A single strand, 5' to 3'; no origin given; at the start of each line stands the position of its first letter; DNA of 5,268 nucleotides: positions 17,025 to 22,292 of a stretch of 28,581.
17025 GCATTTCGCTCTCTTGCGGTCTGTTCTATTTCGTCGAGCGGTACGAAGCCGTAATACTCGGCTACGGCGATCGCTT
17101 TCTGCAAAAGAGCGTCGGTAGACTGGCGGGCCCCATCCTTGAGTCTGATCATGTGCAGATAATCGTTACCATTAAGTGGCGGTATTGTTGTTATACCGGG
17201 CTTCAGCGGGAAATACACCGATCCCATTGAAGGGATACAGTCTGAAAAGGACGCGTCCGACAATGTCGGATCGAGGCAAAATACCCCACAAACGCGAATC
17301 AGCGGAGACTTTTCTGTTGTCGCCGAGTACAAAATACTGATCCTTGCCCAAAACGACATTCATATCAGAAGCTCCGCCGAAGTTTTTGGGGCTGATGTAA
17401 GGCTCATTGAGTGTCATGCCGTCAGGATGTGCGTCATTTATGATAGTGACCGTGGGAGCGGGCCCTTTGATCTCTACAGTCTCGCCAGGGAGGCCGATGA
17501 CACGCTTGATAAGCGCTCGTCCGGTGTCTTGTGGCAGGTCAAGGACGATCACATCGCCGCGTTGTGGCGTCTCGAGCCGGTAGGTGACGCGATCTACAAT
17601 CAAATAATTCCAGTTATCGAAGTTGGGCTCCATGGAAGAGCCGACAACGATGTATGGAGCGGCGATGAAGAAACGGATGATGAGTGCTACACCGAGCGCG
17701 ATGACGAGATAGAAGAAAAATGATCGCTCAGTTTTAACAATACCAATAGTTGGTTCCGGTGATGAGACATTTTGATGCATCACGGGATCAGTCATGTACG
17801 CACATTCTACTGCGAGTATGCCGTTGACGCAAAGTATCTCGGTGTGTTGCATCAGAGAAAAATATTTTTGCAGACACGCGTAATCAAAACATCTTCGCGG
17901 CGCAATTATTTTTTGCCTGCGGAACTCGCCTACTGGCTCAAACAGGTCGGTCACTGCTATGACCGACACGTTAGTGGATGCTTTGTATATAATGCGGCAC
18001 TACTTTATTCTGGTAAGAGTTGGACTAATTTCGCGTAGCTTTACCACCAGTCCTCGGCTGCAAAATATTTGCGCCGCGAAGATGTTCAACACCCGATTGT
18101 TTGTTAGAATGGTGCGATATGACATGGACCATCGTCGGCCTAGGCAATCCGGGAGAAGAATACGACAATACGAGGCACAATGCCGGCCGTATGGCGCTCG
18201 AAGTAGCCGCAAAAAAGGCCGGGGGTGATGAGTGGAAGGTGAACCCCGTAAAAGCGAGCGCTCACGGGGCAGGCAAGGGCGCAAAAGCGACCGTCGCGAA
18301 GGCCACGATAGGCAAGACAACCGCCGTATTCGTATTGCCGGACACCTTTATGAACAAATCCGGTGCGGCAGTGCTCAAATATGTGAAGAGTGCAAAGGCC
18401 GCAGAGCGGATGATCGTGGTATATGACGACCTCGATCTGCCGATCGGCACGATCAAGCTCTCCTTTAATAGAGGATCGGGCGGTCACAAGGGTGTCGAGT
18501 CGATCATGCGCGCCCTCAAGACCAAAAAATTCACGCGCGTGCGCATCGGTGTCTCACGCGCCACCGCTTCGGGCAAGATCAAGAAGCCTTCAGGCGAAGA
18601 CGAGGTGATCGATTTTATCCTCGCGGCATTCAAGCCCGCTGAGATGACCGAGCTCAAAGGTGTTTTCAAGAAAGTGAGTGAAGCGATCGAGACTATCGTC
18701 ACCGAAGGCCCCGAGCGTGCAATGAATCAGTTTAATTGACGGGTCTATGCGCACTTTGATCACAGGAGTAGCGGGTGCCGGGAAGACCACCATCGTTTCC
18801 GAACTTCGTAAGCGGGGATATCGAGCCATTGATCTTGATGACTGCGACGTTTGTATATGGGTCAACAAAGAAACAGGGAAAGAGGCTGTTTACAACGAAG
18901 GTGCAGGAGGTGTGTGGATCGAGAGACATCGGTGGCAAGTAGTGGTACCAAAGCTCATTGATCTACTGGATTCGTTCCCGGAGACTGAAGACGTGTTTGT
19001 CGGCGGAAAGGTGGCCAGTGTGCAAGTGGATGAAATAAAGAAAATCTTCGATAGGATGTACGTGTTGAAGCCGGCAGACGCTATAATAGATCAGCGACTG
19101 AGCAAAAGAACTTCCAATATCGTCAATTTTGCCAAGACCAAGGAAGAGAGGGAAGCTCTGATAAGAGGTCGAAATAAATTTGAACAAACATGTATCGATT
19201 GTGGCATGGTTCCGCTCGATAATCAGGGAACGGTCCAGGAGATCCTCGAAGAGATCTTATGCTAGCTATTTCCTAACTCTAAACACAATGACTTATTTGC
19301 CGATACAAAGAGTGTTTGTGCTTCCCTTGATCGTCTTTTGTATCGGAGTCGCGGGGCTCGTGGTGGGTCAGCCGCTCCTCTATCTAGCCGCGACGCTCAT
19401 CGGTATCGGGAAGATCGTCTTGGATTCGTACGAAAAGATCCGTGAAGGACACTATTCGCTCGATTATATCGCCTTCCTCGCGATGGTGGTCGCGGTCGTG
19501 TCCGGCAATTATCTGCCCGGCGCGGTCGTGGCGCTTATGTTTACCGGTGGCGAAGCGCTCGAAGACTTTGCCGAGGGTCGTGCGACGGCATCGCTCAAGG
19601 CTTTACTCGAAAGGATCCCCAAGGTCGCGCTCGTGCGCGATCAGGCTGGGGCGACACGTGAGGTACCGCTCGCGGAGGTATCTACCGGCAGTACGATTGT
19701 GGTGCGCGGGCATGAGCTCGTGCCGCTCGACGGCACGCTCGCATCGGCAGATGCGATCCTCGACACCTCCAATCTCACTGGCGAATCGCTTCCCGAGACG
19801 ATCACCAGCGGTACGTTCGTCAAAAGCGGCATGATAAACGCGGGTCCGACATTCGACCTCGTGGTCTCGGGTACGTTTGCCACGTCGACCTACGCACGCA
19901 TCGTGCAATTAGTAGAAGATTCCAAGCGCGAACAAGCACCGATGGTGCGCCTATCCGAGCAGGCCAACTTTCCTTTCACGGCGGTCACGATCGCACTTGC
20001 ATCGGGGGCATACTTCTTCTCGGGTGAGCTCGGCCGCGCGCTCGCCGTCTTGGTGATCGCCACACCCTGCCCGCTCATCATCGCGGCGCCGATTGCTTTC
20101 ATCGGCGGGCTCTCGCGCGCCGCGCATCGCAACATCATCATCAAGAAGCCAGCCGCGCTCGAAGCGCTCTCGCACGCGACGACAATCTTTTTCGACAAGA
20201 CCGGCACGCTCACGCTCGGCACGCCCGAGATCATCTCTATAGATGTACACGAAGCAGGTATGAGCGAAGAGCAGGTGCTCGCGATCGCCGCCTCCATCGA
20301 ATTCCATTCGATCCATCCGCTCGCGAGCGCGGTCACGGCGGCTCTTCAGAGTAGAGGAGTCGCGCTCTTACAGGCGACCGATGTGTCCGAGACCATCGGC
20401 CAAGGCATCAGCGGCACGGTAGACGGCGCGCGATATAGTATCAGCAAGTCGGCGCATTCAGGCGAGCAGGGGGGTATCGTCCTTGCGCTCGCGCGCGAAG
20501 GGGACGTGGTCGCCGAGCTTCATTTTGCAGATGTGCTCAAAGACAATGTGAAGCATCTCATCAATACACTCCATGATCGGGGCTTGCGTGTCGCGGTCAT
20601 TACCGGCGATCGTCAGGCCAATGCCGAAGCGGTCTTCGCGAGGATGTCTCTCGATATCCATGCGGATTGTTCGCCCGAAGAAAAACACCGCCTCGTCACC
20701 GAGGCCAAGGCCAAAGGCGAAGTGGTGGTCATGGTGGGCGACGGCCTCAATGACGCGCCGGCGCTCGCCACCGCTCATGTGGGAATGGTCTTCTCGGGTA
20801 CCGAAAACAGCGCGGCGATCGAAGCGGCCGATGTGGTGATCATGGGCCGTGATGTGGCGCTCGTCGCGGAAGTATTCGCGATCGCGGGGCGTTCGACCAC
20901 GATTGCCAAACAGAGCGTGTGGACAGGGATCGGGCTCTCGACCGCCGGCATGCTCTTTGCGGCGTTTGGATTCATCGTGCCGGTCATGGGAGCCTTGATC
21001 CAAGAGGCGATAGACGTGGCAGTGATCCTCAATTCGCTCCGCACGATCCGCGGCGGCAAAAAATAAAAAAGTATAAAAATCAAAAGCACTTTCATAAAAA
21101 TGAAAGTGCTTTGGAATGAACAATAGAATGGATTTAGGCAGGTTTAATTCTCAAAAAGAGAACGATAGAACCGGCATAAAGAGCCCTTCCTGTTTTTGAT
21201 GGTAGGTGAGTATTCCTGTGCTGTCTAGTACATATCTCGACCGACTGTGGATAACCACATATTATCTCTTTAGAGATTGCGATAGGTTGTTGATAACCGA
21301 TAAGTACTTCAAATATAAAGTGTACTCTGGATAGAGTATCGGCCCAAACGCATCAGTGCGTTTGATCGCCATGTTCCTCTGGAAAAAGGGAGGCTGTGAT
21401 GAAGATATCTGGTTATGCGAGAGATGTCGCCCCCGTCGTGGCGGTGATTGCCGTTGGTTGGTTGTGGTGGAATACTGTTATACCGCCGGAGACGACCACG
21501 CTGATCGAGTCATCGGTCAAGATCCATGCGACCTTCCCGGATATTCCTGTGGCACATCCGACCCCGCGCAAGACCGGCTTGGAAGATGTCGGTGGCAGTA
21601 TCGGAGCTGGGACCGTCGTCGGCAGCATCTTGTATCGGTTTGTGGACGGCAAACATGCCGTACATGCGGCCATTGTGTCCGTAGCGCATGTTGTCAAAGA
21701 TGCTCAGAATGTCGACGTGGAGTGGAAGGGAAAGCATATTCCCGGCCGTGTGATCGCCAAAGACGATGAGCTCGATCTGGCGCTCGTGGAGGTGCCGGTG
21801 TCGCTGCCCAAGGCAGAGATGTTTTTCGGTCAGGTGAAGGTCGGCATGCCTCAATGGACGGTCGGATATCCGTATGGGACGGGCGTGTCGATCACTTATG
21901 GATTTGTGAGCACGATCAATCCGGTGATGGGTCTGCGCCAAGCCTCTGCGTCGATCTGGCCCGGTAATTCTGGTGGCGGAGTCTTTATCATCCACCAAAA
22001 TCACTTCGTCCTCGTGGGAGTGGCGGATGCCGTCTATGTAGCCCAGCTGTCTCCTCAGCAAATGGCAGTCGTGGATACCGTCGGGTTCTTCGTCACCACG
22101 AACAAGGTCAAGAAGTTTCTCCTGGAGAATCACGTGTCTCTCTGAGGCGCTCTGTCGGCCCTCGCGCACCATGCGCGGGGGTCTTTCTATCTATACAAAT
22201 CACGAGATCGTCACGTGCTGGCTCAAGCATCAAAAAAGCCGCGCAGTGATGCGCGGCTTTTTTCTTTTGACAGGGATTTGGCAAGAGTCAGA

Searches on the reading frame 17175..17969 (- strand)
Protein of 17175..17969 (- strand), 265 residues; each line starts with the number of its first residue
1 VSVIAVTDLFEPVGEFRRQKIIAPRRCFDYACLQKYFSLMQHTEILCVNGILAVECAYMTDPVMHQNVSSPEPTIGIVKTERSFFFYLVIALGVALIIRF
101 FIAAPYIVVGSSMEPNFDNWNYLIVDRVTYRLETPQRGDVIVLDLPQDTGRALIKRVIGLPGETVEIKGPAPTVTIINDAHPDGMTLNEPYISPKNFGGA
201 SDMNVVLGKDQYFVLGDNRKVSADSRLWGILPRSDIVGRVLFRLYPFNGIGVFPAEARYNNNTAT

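Call 64: search_protein_families(library=pfam, proteins=[window:17175-17969:-], max_evalue=0.00001)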
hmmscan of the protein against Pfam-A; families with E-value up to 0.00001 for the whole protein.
window:17175-17969:- (265 aa): 1 family
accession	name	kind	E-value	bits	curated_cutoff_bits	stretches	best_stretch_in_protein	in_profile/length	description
PF10502.14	Peptidase_S26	-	2.1e-41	142.1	22.9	1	84-244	4-167/168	Signal peptidase, peptidase S26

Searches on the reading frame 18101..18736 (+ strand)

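Call 64: search_protein_families(library=pfam, proteins=[window:18101-18736:+], max_evalue=0.00001)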
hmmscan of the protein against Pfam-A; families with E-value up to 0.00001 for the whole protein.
window:18101-18736:+ (212 aa): 1 family
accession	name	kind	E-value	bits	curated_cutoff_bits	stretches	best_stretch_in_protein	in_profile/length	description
PF01195.25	Pept_tRNA_hydro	-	1.9e-52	178.2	27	1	11-212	2-183/183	Peptidyl-tRNA hydrolase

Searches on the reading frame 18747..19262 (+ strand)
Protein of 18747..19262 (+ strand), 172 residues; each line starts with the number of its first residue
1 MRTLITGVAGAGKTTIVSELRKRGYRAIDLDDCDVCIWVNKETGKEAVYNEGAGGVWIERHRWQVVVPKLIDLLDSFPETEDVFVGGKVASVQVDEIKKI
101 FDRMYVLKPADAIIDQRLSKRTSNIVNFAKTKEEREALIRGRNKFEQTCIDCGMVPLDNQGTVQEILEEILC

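Call 64: search_protein_families(library=pfam, proteins=[window:18747-19262:+], max_evalue=0.00001)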
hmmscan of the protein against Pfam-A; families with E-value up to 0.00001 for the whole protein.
window:18747-19262:+ (172 aa): 1 family
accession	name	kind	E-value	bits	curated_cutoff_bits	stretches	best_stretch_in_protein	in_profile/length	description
PF13238.12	AAA_18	-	2.3e-06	28.5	29.4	1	4-124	2-114/128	AAA domain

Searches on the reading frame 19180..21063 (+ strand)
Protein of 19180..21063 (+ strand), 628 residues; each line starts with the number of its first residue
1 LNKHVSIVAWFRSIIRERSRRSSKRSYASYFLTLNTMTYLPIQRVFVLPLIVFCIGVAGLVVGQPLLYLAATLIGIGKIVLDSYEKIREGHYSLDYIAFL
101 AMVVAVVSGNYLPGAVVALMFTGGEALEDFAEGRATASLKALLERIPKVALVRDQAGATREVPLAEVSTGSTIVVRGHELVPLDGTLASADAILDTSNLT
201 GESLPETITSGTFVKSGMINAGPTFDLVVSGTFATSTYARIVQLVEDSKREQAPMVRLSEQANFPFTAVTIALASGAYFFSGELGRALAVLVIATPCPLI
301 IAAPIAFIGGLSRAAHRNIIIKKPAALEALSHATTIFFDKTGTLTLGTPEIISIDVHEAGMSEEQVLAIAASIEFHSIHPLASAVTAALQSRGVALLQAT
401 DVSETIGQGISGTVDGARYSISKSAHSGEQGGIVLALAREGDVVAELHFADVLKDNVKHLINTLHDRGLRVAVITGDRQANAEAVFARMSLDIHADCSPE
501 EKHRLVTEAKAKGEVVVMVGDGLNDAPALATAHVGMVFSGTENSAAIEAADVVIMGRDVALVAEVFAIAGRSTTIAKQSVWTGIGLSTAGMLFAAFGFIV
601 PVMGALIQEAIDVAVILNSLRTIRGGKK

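Call 64: search_protein_families(library=pfam, proteins=[window:19180-21063:+], max_evalue=0.00001)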
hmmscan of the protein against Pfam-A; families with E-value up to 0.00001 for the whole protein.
window:19180-21063:+ (628 aa): 2 families
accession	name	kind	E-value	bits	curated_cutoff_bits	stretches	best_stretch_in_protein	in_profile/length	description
PF00122.25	E1-E2_ATPase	-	3.3e-32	111.9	28.1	1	146-317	3-181/181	E1-E2 ATPase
PF00702.32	Hydrolase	-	1.9e-26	94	26.4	1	335-532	3-190/191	haloacid dehalogenase-like hydrolase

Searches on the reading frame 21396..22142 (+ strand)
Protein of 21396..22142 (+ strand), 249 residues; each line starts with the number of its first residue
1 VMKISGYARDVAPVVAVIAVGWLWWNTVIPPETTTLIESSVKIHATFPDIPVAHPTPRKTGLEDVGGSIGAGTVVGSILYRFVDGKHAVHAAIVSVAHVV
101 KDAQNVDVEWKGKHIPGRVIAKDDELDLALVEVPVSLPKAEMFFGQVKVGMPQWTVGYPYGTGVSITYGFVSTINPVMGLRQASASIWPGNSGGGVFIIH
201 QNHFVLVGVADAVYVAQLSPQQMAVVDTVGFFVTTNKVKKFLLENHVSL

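Call 64: search_protein_families(library=pfam, proteins=[window:21396-22142:+], max_evalue=0.00001)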
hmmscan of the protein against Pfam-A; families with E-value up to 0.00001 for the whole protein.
window:21396-22142:+ (249 aa): 1 family
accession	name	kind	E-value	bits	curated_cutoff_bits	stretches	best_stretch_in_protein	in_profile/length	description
PF13365.12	Trypsin_2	-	2e-14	55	27.6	1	92-203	11-140/144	Trypsin-like peptidase domain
